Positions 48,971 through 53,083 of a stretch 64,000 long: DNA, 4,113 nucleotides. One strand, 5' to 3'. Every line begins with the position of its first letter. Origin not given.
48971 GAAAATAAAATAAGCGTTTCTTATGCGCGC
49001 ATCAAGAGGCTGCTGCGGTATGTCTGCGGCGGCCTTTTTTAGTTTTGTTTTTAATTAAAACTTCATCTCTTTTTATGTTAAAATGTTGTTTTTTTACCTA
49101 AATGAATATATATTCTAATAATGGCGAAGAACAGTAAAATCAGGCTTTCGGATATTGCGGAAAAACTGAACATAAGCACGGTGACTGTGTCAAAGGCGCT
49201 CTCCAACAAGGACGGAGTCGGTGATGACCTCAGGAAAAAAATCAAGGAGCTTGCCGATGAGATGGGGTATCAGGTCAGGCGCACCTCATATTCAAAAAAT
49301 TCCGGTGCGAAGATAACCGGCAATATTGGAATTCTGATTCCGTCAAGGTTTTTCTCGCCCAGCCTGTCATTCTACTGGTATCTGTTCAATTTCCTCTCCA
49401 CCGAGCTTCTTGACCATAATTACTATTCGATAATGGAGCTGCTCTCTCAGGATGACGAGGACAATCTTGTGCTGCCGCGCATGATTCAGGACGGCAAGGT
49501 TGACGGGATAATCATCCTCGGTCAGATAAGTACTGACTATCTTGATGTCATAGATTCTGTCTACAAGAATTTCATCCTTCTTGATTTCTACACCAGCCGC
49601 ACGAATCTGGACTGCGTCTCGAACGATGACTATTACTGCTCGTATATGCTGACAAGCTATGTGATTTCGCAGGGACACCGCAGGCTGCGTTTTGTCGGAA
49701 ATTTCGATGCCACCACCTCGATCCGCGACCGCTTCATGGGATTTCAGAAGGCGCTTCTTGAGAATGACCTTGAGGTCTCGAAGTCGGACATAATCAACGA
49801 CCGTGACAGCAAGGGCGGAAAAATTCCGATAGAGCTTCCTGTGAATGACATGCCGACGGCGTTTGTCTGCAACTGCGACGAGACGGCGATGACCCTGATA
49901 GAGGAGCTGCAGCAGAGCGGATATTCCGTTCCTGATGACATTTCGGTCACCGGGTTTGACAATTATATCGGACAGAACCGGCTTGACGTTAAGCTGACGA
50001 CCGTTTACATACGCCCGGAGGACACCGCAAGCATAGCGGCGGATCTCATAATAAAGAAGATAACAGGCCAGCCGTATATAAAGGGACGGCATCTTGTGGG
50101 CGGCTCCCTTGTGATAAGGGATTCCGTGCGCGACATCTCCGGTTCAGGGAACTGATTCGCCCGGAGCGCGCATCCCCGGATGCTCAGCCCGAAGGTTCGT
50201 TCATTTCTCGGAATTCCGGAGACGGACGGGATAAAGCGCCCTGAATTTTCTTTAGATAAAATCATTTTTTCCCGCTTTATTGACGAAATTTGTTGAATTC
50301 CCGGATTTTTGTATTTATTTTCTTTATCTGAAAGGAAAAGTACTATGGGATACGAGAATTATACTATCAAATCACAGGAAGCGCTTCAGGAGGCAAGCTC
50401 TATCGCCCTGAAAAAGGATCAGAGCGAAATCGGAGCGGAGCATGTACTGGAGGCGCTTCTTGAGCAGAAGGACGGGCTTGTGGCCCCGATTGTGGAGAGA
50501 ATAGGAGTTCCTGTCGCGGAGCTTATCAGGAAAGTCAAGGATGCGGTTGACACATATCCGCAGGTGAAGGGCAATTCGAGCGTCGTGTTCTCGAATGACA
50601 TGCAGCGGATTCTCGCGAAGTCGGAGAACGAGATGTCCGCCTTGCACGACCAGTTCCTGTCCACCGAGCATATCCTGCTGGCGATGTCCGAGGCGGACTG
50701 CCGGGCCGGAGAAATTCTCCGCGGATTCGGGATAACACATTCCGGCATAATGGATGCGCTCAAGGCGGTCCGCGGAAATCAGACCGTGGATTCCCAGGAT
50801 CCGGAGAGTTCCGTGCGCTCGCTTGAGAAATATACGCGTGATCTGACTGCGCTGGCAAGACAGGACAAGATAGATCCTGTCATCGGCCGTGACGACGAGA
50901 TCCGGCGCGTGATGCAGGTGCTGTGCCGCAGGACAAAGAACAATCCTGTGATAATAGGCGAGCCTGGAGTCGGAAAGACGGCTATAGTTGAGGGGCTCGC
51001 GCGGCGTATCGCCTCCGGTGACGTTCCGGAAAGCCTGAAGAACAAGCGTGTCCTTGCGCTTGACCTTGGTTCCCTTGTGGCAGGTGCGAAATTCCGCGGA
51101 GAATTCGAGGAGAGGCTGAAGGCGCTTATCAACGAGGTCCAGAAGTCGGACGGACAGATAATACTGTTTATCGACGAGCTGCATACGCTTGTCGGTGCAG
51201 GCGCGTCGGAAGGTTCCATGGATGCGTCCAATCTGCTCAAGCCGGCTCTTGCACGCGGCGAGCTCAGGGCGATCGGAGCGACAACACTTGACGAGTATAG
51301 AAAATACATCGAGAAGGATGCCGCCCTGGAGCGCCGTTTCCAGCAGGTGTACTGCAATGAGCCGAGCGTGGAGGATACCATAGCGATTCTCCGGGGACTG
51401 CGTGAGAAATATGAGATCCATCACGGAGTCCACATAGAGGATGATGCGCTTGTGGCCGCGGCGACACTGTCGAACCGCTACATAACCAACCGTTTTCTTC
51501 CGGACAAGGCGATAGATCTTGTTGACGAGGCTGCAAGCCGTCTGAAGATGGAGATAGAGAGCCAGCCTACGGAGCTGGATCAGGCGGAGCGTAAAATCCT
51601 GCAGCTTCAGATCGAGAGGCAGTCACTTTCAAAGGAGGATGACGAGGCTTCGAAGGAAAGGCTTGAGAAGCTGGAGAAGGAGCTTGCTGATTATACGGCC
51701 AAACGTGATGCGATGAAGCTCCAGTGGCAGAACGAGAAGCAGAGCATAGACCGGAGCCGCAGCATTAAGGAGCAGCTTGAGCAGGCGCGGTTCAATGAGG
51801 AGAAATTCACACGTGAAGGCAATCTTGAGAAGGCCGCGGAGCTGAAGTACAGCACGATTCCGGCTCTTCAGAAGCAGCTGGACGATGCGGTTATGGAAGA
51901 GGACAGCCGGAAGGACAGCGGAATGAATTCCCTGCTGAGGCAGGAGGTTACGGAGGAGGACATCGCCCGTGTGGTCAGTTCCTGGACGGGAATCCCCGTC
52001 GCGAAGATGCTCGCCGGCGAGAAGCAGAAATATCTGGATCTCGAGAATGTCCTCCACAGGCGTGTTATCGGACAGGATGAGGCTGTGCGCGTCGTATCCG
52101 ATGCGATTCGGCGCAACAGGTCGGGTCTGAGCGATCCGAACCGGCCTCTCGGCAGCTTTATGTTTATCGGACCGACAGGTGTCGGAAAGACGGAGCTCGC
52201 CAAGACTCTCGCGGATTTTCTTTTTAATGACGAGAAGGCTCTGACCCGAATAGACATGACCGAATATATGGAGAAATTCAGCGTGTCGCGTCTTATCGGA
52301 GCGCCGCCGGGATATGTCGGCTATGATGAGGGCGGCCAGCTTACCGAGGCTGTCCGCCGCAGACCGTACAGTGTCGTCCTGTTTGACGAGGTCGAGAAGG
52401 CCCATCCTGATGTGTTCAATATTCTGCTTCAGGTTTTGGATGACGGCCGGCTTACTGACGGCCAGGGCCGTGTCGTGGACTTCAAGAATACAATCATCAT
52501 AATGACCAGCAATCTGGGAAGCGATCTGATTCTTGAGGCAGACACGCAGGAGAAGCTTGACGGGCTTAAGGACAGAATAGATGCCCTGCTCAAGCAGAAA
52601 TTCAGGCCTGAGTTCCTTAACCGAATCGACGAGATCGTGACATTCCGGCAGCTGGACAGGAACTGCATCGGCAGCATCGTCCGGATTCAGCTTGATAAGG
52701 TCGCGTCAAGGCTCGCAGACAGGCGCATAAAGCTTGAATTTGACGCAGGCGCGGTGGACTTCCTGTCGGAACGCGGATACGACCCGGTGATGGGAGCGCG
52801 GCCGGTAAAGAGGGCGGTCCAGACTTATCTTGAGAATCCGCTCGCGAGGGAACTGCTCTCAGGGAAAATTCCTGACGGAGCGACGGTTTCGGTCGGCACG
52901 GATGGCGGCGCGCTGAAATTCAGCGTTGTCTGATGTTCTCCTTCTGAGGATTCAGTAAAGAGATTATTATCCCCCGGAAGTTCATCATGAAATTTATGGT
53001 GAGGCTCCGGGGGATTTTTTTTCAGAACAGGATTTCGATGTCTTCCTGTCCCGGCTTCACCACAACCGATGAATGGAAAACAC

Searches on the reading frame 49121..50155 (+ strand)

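Call 91: search_protein_families(library=pfam, proteins=[window:49121-50155:+], max_evalue=0.0001)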
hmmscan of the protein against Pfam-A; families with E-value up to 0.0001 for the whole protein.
window:49121-50155:+ (344 aa): 3 families
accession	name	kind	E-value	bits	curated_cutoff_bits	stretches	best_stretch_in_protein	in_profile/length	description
PF13377.12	Peripla_BP_3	-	1.9e-29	103.3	26.5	1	180-336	3-167/167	Periplasmic binding protein-like domain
PF00532.27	Peripla_BP_1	-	6.1e-15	55.9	22.2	1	68-299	3-245/281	Periplasmic binding proteins and sugar binding domain of LacI family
PF00356.27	LacI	-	3.2e-08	33.7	27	1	9-51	2-44/46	Bacterial regulatory proteins, lacI family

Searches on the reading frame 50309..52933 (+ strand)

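Call 91: search_protein_families(library=pfam, proteins=[window:50309-52933:+], max_evalue=0.0001)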
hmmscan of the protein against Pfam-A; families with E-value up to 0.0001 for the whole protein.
window:50309-52933:+ (874 aa): 19 families
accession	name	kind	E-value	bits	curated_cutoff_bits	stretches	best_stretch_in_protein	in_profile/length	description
PF07724.20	AAA_2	-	2.9e-72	242.5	27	1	612-776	1-166/166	AAA domain (Cdc48 subfamily)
PF17871.7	AAA_lid_9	-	4.1e-36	123.5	22.8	1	353-455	1-103/104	AAA lid domain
PF10431.15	ClpB_D2-small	-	2.1e-27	95.4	21.9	1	782-862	1-81/81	C-terminal, D2-small domain, of ClpB protein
PF00004.35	AAA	-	4.6e-23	82.5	21.2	2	215-330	3-111/131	ATPase family associated with various cellular activities (AAA)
PF07728.20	AAA_5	-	9.9e-19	68.2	22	1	617-738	2-125/139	AAA domain (dynein-related subfamily)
PF02861.25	Clp_N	-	3.1e-18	66.1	20.7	2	106-156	2-53/53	Clp amino terminal domain, pathogenicity island component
PF13191.12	AAA_16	-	2e-11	45.1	32.6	1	191-292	2-142/167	AAA ATPase domain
PF13401.12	AAA_22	-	3.3e-11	44.1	27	0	208-300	3-97/130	AAA domain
PF00158.32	Sigma54_activat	-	6.2e-08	32.9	20.2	1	617-735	25-143/168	Sigma-54 interaction domain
PF13479.12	AAA_24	-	1.1e-06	29.1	27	0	617-779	5-168/195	AAA domain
PF20720.3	nSTAND3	-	1.1e-06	28.9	27.2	0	202-236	11-43/155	Novel STAND NTPase 3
PF23569.1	NBD_SMAX1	-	2.8e-06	27.6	27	1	195-297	16-121/212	SMAX1 nucleotide binding domain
PF20030.5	bpMoxR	-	5.3e-06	26.1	27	0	618-735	35-145/205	MoxR domain in the MoxR-vWA-beta-propeller ternary systems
PF01637.24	ATPase_2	-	6.9e-06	26.5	33.2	0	194-298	4-126/225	ATPase domain predominantly from Archaea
PF13173.12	AAA_14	-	1.2e-05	25.8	27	0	214-294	6-74/129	AAA domain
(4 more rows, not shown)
